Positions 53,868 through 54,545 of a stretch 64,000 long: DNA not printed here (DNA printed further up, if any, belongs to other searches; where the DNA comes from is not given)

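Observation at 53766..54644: DUF559 endonuclease-fold gene embedded exactly between two inverted 4-copy arrays of a 62-63 bp hairpin repeat (REP/RAYT-like architecture with a different protein fold)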

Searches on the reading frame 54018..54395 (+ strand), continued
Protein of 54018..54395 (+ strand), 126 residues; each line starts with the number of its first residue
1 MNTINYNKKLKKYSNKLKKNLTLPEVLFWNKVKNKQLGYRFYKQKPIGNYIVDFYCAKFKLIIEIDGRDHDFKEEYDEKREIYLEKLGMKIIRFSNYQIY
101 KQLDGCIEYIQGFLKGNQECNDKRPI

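Call 44: find_related_loci(query=A1, collection=metagenome_contigs, flank=3000)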
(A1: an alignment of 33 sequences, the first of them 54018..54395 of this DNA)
Query A1 (126 aa) in metagenome_contigs; peptide patterns used: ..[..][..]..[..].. (x = any residue, [..] = any of these).
600 stretches matched a pattern (row limit reached: there are more); 597 encode a relative of the query (tblastn E <= 1e-3); the best 80 are kept; 80 distinct loci.
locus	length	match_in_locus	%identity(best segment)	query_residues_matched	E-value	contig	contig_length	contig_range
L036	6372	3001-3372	47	2-125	4e-35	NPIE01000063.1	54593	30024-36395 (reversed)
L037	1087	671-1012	47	4-116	4e-35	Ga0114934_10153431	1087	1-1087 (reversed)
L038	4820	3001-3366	50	6-126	8e-33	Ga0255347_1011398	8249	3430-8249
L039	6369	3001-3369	51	4-121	8e-33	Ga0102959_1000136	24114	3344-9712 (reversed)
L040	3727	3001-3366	50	6-126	8e-33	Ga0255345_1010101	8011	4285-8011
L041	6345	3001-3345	47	4-118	7e-33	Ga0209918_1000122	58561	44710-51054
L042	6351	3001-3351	50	4-119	2e-32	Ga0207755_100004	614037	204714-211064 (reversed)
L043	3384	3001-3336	50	2-110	1e-32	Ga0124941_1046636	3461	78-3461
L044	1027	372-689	53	6-111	1e-33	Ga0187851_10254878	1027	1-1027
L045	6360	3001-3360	48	6-122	1e-32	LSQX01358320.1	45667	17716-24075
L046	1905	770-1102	48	4-111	9e-33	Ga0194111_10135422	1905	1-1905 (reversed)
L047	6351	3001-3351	50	4-119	1e-32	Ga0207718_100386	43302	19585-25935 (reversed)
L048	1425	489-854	48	4-125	9e-33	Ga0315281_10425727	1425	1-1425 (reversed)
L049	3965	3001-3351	47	4-118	2e-32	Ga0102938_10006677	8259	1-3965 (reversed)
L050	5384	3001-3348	47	4-118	1e-31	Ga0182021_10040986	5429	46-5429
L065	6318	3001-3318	49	6-110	2e-31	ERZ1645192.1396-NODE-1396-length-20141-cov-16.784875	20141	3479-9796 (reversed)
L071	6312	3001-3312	51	6-108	8e-31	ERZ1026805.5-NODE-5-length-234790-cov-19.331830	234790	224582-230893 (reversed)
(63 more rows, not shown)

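Call 80: predict_structure(alignment_id=A1)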
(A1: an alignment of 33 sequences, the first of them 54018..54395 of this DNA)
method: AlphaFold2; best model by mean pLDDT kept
length: 126 residues; sequences in the alignment: 33
mean_pLDDT: 89.5   pTM: 0.83
mean pLDDT of the five models: 89.5, 89.2, 89.2, 89.1, 88.4
residues with pLDDT >= 90: 91; 70-90: 23; 50-70: 12; < 50: 0
segments of 3 or more residues with pLDDT < 50: none
pLDDT, mean of each block of 10 residues (from residue 1): 73 95 96 91 94 96 79 77 94 94 96 93 81
secondary structure, 60 per line:
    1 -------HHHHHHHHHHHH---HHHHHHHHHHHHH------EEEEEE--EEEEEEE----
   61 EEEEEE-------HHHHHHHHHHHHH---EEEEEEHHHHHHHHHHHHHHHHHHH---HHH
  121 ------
elements in order: H8-19 H23-35 E42-47 E50-56 E61-66 H74-86 E90-95 H96-114

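Call 83: fold_search(model_id=the predicted structure, library=pdb)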
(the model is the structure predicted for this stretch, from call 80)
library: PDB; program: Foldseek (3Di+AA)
matches with E <= 10: 261; with E <= 0.001: 2
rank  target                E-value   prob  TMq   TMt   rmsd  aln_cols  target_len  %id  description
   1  3hrl                  1.1e-07  1.00  0.63  0.84   3.5       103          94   35  Crystal structure of a putative endonuclease-like protein (ngo0050) from neisseria gonorrhoeae (released 2009-06-30)
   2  3r3p_B                1.6e-04  1.00  0.62  0.78   3.5       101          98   20  Homing Endonuclease I-Bth0305I Catalytic Domain (released 2011-10-05)
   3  9i05_Xv               1.6e-02  0.99  0.55  0.21   4.2       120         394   18  Cryo-EM structure of the large subunit of the mitochondrial ribosome from Toxoplasma gondii (released 2025-06-11)
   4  1vsr                  1.9e-02  0.99  0.53  0.50   4.2       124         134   14  VERY SHORT PATCH REPAIR (VSR) ENDONUCLEASE FROM ESCHERICHIA COLI (released 1999-10-27)
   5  9g6k_LJ               2.7e-02  1.00  0.57  0.19   3.3       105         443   17  LSU structure derived from the LSU sample of the mitoribosome from T. gondii. (released 2024-12-11)
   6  9i05_Xi               2.7e-02  1.00  0.56  0.18   3.1       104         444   20  Cryo-EM structure of the large subunit of the mitochondrial ribosome from Toxoplasma gondii (released 2025-06-11)
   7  9i05_Xl               3.5e-02  0.99  0.55  0.19   4.0       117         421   18  Cryo-EM structure of the large subunit of the mitochondrial ribosome from Toxoplasma gondii (released 2025-06-11)
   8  4dap                  4.2e-02  0.90  0.39  0.23   5.3        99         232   16  The structure of Escherichia coli SfsA (released 2013-08-14)
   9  4oky                  4.8e-02  0.80  0.43  0.22   8.0       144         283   17  Crystal structure of PvuRts1I, a 5-hydroxymethylcytosine DNA restriction endonuclease (released 2014-09-10)
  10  6z1p_AS               5.1e-02  0.97  0.55  0.12   5.3       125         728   12  Structure of the mitochondrial ribosome from Tetrahymena thermophila (released 2020-06-24)
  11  4oq2                  7.1e-02  0.85  0.48  0.23   8.0       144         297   16  5hmC specific restriction endonuclease PvuRTs1I (released 2014-03-12)
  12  1cw0_A                9.9e-02  0.92  0.55  0.46   8.7       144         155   13  CRYSTAL STRUCTURE ANALYSIS OF VERY SHORT PATCH REPAIR (VSR) ENDONUCLEASE IN COMPLEX WITH A DUPLEX DNA (released 1999-12-12)
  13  9i05_Xr               1.1e-01  0.97  0.59  0.19   4.3       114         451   13  Cryo-EM structure of the large subunit of the mitochondrial ribosome from Toxoplasma gondii (released 2025-06-11)
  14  6p4f_B                1.5e-01  0.84  0.42  0.16   3.6        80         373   22  Crystal structure of the XPB-Bax1-forked DNA ternary complex (released 2020-06-17)
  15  4par_B                1.5e-01  0.72  0.46  0.22   7.9       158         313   19  The 5-Hydroxymethylcytosine-Specific Restriction Enzyme AbaSI in a Complex with Product-like DNA (released 2014-06-25)
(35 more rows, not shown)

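Call 87: search_protein_families(library=pfam, proteins=[L071:2722-5658:+, L065:2689-5907:+], max_evalue=0.001)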
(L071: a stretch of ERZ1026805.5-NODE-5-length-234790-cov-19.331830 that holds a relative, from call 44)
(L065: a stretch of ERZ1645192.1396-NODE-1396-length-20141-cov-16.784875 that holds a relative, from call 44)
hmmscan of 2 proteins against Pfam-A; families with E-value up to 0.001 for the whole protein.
L071:2722-5658:+ (979 aa): 6 families
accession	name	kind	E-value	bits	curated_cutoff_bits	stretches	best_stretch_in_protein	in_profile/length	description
PF11867.13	T1RH-like_C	-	7.2e-129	430.3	26.8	1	650-976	2-328/329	Type I restriction enzyme HindI endonuclease subunit-like, C-terminal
PF18766.7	SWI2_SNF2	-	1.1e-75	254.5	26.7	1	233-459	16-214/221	SWI2/SNF2 ATPase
PF04480.18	DUF559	-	2.7e-28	98.4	20.6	1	98-200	3-105/109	Protein of unknown function (DUF559)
PF22679.2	T1R_D3-like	-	2e-22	80.8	27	1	561-632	83-156/158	Type I restriction enzyme subunit R domain 3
PF04851.21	ResIII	-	2.6e-18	66.9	22.5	1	234-399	22-163/164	Type III restriction enzyme, res subunit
PF18741.7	MTES_1575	-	9.4e-06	26.1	38.2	1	126-201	12-94/96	REase_MTES_1575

L065:2689-5907:+ (1073 aa): 6 families
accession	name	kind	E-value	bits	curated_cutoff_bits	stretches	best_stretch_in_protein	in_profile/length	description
PF11867.13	T1RH-like_C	-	1.1e-126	423.1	26.8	1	712-1067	1-327/329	Type I restriction enzyme HindI endonuclease subunit-like, C-terminal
PF18766.7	SWI2_SNF2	-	1.2e-74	251.1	26.7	1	259-480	16-212/221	SWI2/SNF2 ATPase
PF04480.18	DUF559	-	4e-29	101.1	20.6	1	109-211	3-105/109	Protein of unknown function (DUF559)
PF22679.2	T1R_D3-like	-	4.9e-24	86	27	1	619-695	78-156/158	Type I restriction enzyme subunit R domain 3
PF04851.21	ResIII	-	4.4e-18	66.2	22.5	1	260-425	22-163/164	Type III restriction enzyme, res subunit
PF18741.7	MTES_1575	-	0.00015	22.2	38.2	1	137-212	12-94/96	REase_MTES_1575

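Call 92: search_dna_similar(query=window:54018-54395:+, collection=plasmids, mode=protein, max_evalue=1e-10, max_rows=25)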
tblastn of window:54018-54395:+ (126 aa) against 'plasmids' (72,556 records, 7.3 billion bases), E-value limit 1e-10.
Records with a match: 23; places in all: 23; records where one place covers at least 80% of the query: 0.
Best place of each record, by identity: <60% 23.
By first word of the organism name: Deinococcus 5; Sinorhizobium 3; Sphingomonas 3; Picosynechococcus 2; Neisseria 2; Synechocystis 2; Pseudanabaena 2; Escherichia 2; Photobacterium 1; Novosphingobium 1.
By predicted mobility (MOB-suite, as given by PLSDB): non-mobilizable 19; mobilizable 3; conjugative 1.
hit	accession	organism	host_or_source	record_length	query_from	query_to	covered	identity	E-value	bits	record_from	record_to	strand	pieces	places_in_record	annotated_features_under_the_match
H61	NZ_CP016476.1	Picosynechococcus sp. PCC 7003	cell culture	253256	25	115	72%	42.4%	1e-16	81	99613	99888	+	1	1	endonuclease domain-containing protein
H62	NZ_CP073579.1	Photobacterium sp. GJ3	-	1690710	24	110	69%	44.0%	2e-17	84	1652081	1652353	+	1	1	record has no annotation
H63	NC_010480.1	Picosynechococcus sp. PCC 7002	-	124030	25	115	72%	40.2%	9e-16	79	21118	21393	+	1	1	DUF559 domain-containing protein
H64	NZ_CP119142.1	Neisseria gonorrhoeae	Homo sapiens,whole organism,synovial ...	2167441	25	110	68%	41.4%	1e-15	79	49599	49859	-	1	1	none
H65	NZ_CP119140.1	Neisseria gonorrhoeae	Homo sapiens,whole organism,blood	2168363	25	110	68%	41.4%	1e-15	79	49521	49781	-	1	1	none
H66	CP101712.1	Synechocystis sp. B12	cell culture,mangrove water from the ...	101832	25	119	75%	36.5%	5e-15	77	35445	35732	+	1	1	endonuclease domain-containing protein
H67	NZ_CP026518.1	Deinococcus sp. NW-56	whole organism,water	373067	25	110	68%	39.5%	9e-13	70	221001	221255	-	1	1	DUF559 domain-containing protein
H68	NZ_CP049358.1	Deinococcus wulumuqiensis R12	cell culture,soil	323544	25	110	68%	39.5%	2e-12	69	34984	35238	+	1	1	endonuclease domain-containing protein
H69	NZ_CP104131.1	Sinorhizobium sp. K101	Phaseolus vulgaris,cell ...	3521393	25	110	68%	39.3%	3e-12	69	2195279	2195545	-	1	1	none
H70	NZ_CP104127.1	Sinorhizobium sp. M103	Phaseolus vulgaris,cell ...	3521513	25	110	68%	39.3%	3e-12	69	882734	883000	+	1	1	none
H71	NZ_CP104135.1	Sinorhizobium sp. C101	Phaseolus vulgaris,cell ...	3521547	25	110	68%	39.3%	3e-12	69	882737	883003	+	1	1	none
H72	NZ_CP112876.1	Pseudanabaena galeata CCNP1313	-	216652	25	111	69%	38.6%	7e-15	76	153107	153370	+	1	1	DUF559 domain-containing protein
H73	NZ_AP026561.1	Deinococcus aetherius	-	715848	25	107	66%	40.5%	1e-11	67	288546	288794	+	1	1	endonuclease domain-containing protein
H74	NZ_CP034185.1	Deinococcus psychrotolerans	whole organism,R2A medium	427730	25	118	75%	35.1%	1e-13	72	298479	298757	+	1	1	DUF559 domain-containing protein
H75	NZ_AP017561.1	Pseudanabaena sp. ABRG5-3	-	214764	25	115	72%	35.9%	2e-14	75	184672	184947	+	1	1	endonuclease domain-containing protein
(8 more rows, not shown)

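Call 93: search_dna_similar(query=window:54018-54395:+, collection=phages, mode=protein, max_evalue=1e-8, max_rows=20)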
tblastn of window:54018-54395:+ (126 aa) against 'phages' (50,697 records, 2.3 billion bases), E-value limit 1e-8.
Records with a match: 3; places in all: 3; records where one place covers at least 80% of the query: 0.
Best place of each record, by identity: <60% 3.
By first word of the organism name: Bacteriophage 2; Tunturiibacter 1.
By host as written in the record: - 2; Tunturiibacter psychrotolerans X5P2 1.
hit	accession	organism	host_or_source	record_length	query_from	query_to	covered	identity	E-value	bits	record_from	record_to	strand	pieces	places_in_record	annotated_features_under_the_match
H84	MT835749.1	Bacteriophage sp.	human fecal samples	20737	40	125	68%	39.3%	3e-12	67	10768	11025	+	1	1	record has no annotation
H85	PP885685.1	Tunturiibacter phage Tunturi_2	Tunturiibacter psychrotolerans X5P2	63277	40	113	59%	38.7%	1e-9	60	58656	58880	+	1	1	HNH endonuclease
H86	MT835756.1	Bacteriophage sp.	human fecal samples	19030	40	116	61%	34.2%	1e-9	60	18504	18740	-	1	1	record has no annotation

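Call 94: get_annotated_region(hit=H63, flank=600)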
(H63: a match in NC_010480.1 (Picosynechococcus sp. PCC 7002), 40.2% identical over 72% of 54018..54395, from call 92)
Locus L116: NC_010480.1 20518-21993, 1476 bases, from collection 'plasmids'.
description: Picosynechococcus sp. PCC 7002 plasmid pAQ6, complete sequence
organism: Picosynechococcus sp. PCC 7002 (NCBI taxid 32049)
taxonomy: Bacteria; Cyanobacteriota; Cyanophyceae; Chroococcales; Geminocystaceae; Picosynechococcus; Picosynechococcus sp. PCC 7002
host: -; source: -; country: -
typing (MOB-suite, as given by PLSDB): mobilizable; relaxase MOBF
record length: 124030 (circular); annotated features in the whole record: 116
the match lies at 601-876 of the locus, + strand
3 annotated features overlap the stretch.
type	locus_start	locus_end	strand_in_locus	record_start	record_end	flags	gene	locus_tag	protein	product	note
CDS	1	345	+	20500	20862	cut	-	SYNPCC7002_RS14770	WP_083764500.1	PIN domain-containing protein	-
CDS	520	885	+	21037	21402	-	-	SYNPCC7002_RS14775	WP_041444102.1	DUF559 domain-containing protein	-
CDS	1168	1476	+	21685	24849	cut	-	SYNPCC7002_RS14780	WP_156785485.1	DUF1156 domain-containing protein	-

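Call 95: get_annotated_region(hit=H66, flank=600)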
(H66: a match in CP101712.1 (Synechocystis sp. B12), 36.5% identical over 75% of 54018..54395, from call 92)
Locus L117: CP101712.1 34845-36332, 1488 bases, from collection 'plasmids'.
description: Synechocystis sp. B12 plasmid unnamed3, complete sequence
organism: Synechocystis sp. B12 (NCBI taxid 2764086)
taxonomy: Bacteria; Cyanobacteriota; Cyanophyceae; Synechococcales; Merismopediaceae; Synechocystis; Synechocystis sp. B12
host: -; source: cell culture,mangrove water from the port of Santos, Brazil; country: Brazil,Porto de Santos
typing (MOB-suite, as given by PLSDB): non-mobilizable
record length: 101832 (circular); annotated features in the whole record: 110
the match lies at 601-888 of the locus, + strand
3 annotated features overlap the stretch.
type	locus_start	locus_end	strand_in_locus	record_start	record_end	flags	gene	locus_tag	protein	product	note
CDS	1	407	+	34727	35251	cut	-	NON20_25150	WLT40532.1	DUF1156 domain-containing protein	-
CDS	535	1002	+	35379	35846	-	-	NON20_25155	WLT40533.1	endonuclease domain-containing protein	-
CDS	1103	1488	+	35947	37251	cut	-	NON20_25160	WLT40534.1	hypothetical protein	-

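Call 96: get_annotated_region(hit=H72, flank=600)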
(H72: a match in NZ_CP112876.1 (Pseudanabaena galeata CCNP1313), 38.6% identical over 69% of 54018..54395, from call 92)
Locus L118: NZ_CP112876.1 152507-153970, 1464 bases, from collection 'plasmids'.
description: Pseudanabaena galeata CCNP1313 plasmid pPg_02, complete sequence
organism: Pseudanabaena galeata CCNP1313 (NCBI taxid 2602720)
taxonomy: Bacteria; Cyanobacteriota; Cyanophyceae; Pseudanabaenales; Pseudanabaenaceae; Pseudanabaena; Pseudanabaena galeata; Pseudanabaena galeata CCNP1313
host: -; source: -; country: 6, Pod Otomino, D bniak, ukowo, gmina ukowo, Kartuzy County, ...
typing (MOB-suite, as given by PLSDB): non-mobilizable
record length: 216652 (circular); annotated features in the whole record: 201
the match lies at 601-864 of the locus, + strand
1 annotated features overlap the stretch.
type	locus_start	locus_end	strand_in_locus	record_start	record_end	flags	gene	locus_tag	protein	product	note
CDS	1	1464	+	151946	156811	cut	-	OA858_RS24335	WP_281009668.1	DUF559 domain-containing protein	-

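Call 97: get_annotated_region(hit=H67, flank=600)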
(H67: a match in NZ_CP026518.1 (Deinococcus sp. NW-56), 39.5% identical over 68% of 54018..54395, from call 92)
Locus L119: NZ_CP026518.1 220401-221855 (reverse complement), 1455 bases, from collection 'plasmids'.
description: Deinococcus sp. NW-56 plasmid unnamed2, complete sequence
organism: Deinococcus sp. NW-56 (NCBI taxid 2080419)
taxonomy: Bacteria; Deinococcota; Deinococci; Deinococcales; Deinococcaceae; Deinococcus; Deinococcus sp. NW-56
host: -; source: whole organism,water; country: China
typing (MOB-suite, as given by PLSDB): non-mobilizable
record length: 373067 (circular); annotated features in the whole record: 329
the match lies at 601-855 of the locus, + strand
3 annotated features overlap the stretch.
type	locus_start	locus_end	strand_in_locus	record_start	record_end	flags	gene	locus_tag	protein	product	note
CDS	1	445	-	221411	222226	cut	-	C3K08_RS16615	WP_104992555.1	NAD(P)-dependent oxidoreductase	-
CDS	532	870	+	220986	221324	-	-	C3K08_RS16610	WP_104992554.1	DUF559 domain-containing protein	-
CDS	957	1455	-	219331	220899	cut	hpaE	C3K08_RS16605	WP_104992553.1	5-carboxymethyl-2-hydroxymuconate semialdehyde dehydrogenase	GO:1901023 - 4-hydroxyphenylacetate catabolic process [Evidence IEA]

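Call 98: get_annotated_region(hit=H64, flank=600)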
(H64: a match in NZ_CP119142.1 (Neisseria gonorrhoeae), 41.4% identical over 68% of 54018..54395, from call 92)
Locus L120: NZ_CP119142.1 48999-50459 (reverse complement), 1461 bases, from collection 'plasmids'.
description: Neisseria gonorrhoeae strain 2022NG-0032 plasmid p2022NG-0032_1, complete sequence
organism: Neisseria gonorrhoeae (NCBI taxid 485)
taxonomy: Bacteria; Pseudomonadota; Betaproteobacteria; Neisseriales; Neisseriaceae; Neisseria; Neisseria gonorrhoeae
host: -; source: Homo sapiens,whole organism,synovial fluid; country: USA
typing (MOB-suite, as given by PLSDB): non-mobilizable
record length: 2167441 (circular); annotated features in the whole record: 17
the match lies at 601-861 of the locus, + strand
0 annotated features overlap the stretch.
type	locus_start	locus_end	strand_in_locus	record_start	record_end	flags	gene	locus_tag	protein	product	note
